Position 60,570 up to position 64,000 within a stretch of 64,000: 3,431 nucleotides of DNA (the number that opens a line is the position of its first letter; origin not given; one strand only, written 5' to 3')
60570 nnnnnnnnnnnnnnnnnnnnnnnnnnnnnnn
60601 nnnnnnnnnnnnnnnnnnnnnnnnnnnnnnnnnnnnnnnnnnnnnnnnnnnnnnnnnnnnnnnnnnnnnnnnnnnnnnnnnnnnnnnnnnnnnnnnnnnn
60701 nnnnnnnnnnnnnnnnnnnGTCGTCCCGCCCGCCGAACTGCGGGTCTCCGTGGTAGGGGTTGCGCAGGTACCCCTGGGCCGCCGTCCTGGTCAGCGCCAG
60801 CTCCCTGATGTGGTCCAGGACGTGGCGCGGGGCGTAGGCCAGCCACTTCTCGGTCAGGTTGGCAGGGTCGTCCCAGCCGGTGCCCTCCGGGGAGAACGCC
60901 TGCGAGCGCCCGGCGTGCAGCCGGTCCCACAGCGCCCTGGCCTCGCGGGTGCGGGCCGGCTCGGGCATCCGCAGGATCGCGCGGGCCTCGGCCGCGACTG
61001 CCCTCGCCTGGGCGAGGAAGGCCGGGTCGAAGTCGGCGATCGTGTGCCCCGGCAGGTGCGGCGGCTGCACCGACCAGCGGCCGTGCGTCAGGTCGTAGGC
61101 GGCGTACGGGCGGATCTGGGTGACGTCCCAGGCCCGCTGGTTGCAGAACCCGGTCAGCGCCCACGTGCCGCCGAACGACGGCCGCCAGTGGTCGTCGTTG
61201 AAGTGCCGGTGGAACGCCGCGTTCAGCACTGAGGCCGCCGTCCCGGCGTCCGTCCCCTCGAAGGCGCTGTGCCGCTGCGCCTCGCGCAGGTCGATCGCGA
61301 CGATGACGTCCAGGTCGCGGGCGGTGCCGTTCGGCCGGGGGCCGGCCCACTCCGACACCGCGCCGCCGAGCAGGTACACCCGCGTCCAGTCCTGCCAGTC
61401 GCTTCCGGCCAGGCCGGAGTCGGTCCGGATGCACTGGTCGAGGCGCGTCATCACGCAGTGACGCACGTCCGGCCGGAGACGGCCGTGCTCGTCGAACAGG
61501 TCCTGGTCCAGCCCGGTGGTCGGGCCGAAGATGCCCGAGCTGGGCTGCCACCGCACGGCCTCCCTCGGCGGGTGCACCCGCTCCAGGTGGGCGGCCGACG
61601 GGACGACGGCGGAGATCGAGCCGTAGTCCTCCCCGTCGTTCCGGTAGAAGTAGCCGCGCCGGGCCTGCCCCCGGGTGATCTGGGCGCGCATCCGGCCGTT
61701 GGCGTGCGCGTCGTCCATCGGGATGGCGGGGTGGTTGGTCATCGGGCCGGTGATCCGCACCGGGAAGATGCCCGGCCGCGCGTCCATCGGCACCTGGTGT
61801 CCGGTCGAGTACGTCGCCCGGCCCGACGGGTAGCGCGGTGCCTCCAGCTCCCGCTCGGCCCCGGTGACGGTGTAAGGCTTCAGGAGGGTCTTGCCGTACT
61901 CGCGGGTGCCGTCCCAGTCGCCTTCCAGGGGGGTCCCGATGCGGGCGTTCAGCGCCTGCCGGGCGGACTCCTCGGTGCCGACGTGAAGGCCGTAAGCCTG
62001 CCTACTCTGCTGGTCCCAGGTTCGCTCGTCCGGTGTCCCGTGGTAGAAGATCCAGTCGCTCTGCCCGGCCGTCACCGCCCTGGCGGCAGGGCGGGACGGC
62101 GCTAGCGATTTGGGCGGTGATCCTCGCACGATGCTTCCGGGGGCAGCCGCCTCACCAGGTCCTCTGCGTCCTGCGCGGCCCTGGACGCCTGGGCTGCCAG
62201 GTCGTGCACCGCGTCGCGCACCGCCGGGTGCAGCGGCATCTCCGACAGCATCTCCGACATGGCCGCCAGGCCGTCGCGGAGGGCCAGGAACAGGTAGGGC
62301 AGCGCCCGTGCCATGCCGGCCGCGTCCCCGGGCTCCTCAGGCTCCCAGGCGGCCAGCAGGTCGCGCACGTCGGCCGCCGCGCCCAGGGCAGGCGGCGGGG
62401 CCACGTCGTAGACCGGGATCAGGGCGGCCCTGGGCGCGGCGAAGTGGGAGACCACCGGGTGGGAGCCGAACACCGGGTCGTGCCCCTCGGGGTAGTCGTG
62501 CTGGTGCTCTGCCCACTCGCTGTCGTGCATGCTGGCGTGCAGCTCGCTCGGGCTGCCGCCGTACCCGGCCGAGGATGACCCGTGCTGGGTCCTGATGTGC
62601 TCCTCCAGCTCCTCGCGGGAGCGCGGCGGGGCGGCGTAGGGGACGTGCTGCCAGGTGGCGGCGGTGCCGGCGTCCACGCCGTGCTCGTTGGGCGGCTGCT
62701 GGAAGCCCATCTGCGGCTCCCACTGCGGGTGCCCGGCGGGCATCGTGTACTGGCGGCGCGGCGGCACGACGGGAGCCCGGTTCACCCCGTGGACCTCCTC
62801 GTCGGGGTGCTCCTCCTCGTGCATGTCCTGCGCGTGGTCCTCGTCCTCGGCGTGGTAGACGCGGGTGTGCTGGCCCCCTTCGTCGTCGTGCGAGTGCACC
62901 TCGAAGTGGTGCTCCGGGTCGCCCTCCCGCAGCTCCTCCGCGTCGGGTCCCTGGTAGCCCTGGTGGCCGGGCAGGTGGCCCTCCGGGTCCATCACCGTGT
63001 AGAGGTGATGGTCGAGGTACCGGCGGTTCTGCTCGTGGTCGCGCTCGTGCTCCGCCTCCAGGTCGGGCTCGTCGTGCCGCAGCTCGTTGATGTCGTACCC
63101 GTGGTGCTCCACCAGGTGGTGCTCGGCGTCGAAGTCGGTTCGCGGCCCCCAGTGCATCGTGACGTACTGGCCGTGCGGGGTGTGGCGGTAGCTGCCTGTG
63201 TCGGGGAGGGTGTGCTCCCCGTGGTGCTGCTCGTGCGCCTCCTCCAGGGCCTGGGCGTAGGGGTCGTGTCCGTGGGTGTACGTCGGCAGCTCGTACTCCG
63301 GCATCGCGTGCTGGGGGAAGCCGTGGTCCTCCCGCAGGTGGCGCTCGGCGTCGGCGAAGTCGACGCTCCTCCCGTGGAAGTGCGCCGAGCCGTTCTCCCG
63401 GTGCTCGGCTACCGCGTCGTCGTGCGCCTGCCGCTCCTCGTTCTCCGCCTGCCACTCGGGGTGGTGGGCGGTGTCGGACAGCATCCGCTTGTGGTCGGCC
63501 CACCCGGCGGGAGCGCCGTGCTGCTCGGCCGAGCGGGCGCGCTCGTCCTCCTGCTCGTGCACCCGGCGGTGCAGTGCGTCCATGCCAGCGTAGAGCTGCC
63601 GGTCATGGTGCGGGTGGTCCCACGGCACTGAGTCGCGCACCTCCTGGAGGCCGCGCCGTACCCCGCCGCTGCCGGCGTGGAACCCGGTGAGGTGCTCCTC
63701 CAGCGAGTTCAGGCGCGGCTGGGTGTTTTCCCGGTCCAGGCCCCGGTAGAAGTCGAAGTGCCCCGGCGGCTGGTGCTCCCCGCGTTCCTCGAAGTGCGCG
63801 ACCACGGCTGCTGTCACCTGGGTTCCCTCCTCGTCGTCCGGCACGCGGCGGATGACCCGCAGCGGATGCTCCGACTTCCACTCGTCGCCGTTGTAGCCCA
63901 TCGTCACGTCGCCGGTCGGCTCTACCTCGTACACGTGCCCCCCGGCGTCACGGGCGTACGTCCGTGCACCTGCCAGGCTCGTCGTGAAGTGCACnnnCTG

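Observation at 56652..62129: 1825-aa polyvalent giant protein combining ART-fold-like, zincin, NTase-like and two 2H phosphoesterase modules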

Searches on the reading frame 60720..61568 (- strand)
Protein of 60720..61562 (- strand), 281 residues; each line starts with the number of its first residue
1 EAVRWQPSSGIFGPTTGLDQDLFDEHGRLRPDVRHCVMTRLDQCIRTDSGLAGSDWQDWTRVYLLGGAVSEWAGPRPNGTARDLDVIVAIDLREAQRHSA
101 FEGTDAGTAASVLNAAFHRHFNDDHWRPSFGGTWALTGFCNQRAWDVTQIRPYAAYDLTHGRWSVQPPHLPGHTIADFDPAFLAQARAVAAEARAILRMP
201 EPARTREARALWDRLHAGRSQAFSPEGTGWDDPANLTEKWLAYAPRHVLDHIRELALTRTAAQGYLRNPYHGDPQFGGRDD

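Call 15: search_protein_families(library=pfam, proteins=[window:60720-61562:-], max_evalue=10)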
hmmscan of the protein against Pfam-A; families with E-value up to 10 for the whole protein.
window:60720-61562:- (281 aa): 1 family
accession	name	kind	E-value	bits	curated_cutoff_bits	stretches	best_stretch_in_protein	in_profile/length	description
PF09517.16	RE_Eco29kI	-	0.25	11.6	30.8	1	200-222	121-143/164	Eco29kI restriction endonuclease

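Call 16: search_protein_families(library=ncbifam, proteins=[window:60720-61562:-], max_evalue=1)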
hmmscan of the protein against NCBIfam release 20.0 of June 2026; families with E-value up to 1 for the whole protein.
window:60720-61562:- (281 aa): 0 families

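Call 65: search_solved_structures(query=A4, max_evalue=10, show_alignments=3)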
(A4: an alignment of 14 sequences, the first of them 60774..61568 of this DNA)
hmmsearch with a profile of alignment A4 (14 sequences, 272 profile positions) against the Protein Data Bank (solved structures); distinct sequences matched with E-value up to 10: 1.
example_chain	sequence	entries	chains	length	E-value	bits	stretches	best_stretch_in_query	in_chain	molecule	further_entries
6tmf_T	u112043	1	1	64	0.49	13.1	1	209-261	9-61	30S ribosomal protein S17e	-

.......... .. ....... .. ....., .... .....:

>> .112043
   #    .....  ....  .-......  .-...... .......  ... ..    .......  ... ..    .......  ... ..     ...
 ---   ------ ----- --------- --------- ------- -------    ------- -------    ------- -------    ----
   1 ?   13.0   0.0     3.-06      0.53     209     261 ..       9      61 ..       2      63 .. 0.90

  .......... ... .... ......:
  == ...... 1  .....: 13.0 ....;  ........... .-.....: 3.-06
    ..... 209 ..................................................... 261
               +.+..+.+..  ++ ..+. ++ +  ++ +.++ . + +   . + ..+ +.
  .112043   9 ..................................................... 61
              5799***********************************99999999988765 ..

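Call 66: find_homologous_proteins(query=A4, max_evalue=0.001)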
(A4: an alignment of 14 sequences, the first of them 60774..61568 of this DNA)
Query A4 (14 sequences) (265 aa, profile of the alignment): 43 proteins with E <= 0.001 among 8000 candidates.
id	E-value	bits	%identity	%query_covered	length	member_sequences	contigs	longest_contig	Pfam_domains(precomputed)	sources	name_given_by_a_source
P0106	1.3e-116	407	57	98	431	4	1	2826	-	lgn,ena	-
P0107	2.5e-93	331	38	91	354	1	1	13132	-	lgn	-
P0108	1.0e-92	329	39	89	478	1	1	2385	-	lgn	-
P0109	1.5e-92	328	37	89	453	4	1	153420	-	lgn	-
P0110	1.6e-92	328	40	91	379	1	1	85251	-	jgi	jgi:hypothetical protein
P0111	3.5e-92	327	38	91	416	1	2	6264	-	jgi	-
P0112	2.4e-91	324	41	90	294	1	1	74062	-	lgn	-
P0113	3.7e-91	323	40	89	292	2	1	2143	-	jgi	jgi:hypothetical protein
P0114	5.1e-91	323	37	91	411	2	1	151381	-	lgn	-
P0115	1.5e-90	322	39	91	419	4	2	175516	-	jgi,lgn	jgi:hypothetical protein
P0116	1.9e-90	321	38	91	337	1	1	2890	-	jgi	jgi:hypothetical protein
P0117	3.3e-90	320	41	92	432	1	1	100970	-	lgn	-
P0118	3.8e-90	320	38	91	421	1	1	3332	-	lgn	-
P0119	4.9e-89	317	40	89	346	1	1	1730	-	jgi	jgi:hypothetical protein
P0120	3.4e-88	314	39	91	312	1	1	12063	-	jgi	jgi:hypothetical protein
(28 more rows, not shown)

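Call 75: search_protein_representatives(alignment_id=A4)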
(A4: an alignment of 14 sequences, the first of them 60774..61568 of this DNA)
Query: 14 sequences, 272 profile positions. Proteins with E-value up to 0.001 (for the whole library): 532; up to 1e-10: 398; up to 1e-30: 312. The best 150 are listed.
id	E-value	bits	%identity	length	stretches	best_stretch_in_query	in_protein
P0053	6.6e-125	432.5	-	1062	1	2-269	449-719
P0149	8.8e-123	425.5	-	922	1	6-265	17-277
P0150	1.1e-122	425.2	-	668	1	6-270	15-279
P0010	1.3e-122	425.0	-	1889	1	3-270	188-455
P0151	1.7e-121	421.3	-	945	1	6-266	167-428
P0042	4.0e-121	420.1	-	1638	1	4-268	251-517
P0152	5.2e-121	419.7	-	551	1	5-268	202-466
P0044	1.0e-120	418.7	-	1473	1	7-265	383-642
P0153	1.6e-119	414.9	-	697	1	5-267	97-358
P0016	2.3e-119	414.3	-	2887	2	6-270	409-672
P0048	1.8e-118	411.4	-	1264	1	3-264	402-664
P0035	1.2e-117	408.7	-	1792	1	3-268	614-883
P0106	4.0e-117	407.0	-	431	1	6-267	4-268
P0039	4.1e-117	406.9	-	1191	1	6-267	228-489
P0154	1.0e-114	399.1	-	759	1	5-270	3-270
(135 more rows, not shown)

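Call 79: find_related_loci(query=A4, collection=genome_contigs, flank=3000)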
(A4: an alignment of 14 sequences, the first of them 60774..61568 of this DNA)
Query A4 (265 aa) in genome_contigs; peptide patterns used: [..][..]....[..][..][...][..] (x = any residue, [..] = any of these).
6 stretches matched a pattern; 4 encode a relative of the query (tblastn E <= 1e-3); 4 distinct loci.
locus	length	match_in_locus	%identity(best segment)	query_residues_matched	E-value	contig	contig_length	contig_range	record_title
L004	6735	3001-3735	36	7-254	5e-38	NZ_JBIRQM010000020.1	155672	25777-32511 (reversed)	Streptomyces sp. NPDC021080 NPDC021080_153_B12.ctg-0020, whole genome shotgun sequence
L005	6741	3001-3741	36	7-254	8e-36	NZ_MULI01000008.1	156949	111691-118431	Streptomyces sp. MH60 BZZ08_8, whole genome shotgun sequence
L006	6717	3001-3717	35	7-247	2e-33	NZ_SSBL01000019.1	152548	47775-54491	Streptomyces sp. A0642 NODE_19_length_152548_cov_196.372711, whole genome shotgun sequence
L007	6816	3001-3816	31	8-261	3e-26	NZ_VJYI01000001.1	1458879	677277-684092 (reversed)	Nonomuraea sp. SYSU D8015 Scaffold1_1, whole genome shotgun sequence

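Call 80: find_related_loci(query=A4, collection=viral_contigs, flank=3000)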
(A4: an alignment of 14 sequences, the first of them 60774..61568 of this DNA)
Query A4 (265 aa) in viral_contigs; peptide patterns used: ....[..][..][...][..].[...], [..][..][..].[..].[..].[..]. (x = any residue, [..] = any of these).
168 stretches matched a pattern; 159 encode a relative of the query (tblastn E <= 1e-3); the best 80 are kept; 80 distinct loci.
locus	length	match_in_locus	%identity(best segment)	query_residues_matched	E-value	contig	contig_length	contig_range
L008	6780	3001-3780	62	4-258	6e-100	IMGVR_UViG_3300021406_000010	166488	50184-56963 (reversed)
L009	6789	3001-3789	59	4-264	4e-98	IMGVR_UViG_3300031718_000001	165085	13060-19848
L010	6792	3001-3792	56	3-264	4e-93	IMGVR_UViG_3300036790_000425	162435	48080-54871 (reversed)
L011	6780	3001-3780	54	7-258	1e-86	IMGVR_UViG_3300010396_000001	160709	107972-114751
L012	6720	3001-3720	45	4-243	1e-60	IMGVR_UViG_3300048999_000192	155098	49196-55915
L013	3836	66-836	39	2-257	1e-54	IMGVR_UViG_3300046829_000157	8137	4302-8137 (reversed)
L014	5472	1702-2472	39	2-257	3e-54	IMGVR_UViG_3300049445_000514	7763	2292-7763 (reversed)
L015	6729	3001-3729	42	7-261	1e-53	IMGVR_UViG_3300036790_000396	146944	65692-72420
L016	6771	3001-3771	39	2-257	6e-50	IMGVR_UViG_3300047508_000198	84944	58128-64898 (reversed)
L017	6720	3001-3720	40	7-246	5e-48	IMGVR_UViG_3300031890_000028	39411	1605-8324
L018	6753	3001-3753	40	7-257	3e-48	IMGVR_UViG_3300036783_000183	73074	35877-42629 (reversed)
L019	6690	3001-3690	35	7-246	2e-41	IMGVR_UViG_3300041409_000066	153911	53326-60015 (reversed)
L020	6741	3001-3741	36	7-254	5e-37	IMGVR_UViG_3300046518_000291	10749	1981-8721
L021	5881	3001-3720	35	7-247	1e-36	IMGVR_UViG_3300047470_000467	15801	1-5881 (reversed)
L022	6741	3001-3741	37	7-254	2e-36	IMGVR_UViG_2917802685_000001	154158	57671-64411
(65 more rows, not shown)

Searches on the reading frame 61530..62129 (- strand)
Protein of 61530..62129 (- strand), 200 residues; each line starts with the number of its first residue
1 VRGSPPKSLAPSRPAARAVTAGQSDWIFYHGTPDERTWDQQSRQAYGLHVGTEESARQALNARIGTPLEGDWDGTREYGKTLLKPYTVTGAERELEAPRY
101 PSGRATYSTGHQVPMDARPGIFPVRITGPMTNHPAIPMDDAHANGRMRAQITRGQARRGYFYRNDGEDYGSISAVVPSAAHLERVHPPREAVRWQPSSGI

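Call 15: search_protein_families(library=pfam, proteins=[window:61530-62129:-], max_evalue=10)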
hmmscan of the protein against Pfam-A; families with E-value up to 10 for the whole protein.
window:61530-62129:- (200 aa): 0 families

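Call 16: search_protein_families(library=ncbifam, proteins=[window:61530-62129:-], max_evalue=1)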
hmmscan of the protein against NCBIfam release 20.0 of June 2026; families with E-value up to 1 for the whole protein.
window:61530-62129:- (200 aa): 0 families

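Call 23: search_protein_families(library=pfam, alignment_id=A1, max_evalue=10)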
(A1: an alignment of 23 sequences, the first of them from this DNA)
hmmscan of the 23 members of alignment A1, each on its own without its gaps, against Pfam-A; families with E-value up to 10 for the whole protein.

A. member 1, seq(171 aa): 0 families

B. families by the number of members that match (of 23 scanned): 2 families
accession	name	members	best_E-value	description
PF18842.6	LPD26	1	0.1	Large polyvalent protein associated domain 26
PF08629.15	PDE8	1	0.17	PDE8 phosphodiesterase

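Call 24: search_solved_structures(query=A1, max_evalue=10, show_alignments=2)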
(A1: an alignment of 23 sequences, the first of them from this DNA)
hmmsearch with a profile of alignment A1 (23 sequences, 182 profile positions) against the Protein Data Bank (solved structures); distinct sequences matched with E-value up to 10: 0.

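Call 34: predict_structure(alignment_id=A1)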
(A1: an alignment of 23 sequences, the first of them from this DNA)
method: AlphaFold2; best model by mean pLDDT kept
length: 171 residues; sequences in the alignment: 23
mean_pLDDT: 91.3   pTM: 0.85
mean pLDDT of the five models: 91.3, 91.0, 89.9, 89.2, 89.0
residues with pLDDT >= 90: 139; 70-90: 18; 50-70: 9; < 50: 5
segments of 3 or more residues with pLDDT < 50: 168-171
pLDDT, mean of each block of 10 residues (from residue 1): 83 90 89 96 95 96 80 89 92 97 97 97 97 97 95 97 73 41
secondary structure, 60 per line:
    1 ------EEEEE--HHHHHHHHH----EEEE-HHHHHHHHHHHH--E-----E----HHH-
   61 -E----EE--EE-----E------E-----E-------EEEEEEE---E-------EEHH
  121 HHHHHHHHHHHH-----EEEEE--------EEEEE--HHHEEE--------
elements in order: E7-11 H14-22 E27-30 H32-43 E99-105 H119-132 E138-142 E151-155 E161-163

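Call 92: fold_search(model_id=the predicted structure, library=viral)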
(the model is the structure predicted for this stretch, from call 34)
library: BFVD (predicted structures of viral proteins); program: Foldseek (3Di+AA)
matches with E <= 10: 261; with E <= 0.001: 0
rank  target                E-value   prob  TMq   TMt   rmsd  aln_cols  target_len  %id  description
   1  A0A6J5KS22            4.6e-03  0.99  0.42  0.33   5.9       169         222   15  Uncharacterized protein [uncultured Caudovirales phage]
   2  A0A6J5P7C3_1          6.0e-03  0.99  0.42  0.07   5.4       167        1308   10  Uncharacterized protein [uncultured Caudovirales phage]
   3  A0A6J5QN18            6.4e-03  0.82  0.35  0.35   8.1       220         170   18  Uncharacterized protein [uncultured Caudovirales phage]
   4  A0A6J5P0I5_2          1.1e-02  0.94  0.41  0.06   6.4       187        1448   13  ART-PolyVal-like domain-containing protein [uncultured Caudovirales phage]
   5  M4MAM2                1.3e-02  0.96  0.40  0.55   5.2       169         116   15  (no name in the UniProt tables at hand)
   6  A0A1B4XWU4            1.3e-02  0.94  0.39  0.38   7.8       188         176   13  P domain-containing [Tenacibaculum phage pT24]
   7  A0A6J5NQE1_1          1.4e-02  0.89  0.34  0.09   7.3       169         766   14  Zeta toxin domain containing protein [uncultured Caudovirales phage]
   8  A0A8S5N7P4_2          1.7e-02  0.89  0.42  0.08   7.2       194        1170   10  Nuclease [Myoviridae sp. ctiBE32]
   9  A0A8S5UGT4            2.1e-02  0.94  0.40  0.41   6.4       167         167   11  PolyVal ADP-Ribosyltransferase [Myoviridae sp. ctshb19]
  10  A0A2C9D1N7            2.1e-02  0.54  0.34  0.30  10.9       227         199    8  ART-PolyVal-like domain-containing protein [Yersinia phage fHe-Yen9-03]
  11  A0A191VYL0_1          2.7e-02  0.82  0.36  0.07   7.9       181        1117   14  VRNAP protein [Roseobacter phage RD-1410W1-01]
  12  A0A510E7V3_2          2.9e-02  0.66  0.35  0.07   9.2       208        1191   12  (no name in the UniProt tables at hand)
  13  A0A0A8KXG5            3.1e-02  0.47  0.34  0.08   8.7       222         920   13  Phage-like protein [Burkholderia phage Bp-AMP4]
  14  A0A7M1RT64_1          3.5e-02  0.80  0.40  0.09   8.4       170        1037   10  ART-PolyVal-like domain-containing protein [uncultured phage cr130_1]
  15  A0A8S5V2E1            3.5e-02  0.69  0.38  0.12   7.2       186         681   13  PolyVal ADP-Ribosyltransferase [CrAss-like virus sp. ctelJ1]
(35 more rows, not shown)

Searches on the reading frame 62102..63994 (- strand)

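Call 3: search_protein_families(library=pfam, proteins=[window:62102-63994:-], max_evalue=1)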
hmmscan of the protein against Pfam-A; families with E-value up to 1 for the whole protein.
window:62102-63994:- (630 aa): 2 families
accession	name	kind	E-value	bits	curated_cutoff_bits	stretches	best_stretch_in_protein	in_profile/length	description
PF20748.2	RecJ_C_Deinoc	-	0.046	13.9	25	1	261-340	63-141/155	RecJ C-terminal domain, Deinococci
PF20593.3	DUF6793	-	0.22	12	27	1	372-408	7-43/107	Family of unknown function (DUF6793)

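Call 4: search_protein_families(library=phrogs, proteins=[window:62102-63994:-], max_evalue=0.1)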
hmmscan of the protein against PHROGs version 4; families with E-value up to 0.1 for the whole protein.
window:62102-63994:- (630 aa): 2 families
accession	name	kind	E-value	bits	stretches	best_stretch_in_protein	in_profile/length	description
phrog_2521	-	unknown function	0.08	14.2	0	363-398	32-67/88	-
phrog_17296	-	unknown function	0.093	13.8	0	4-49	53-102/125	-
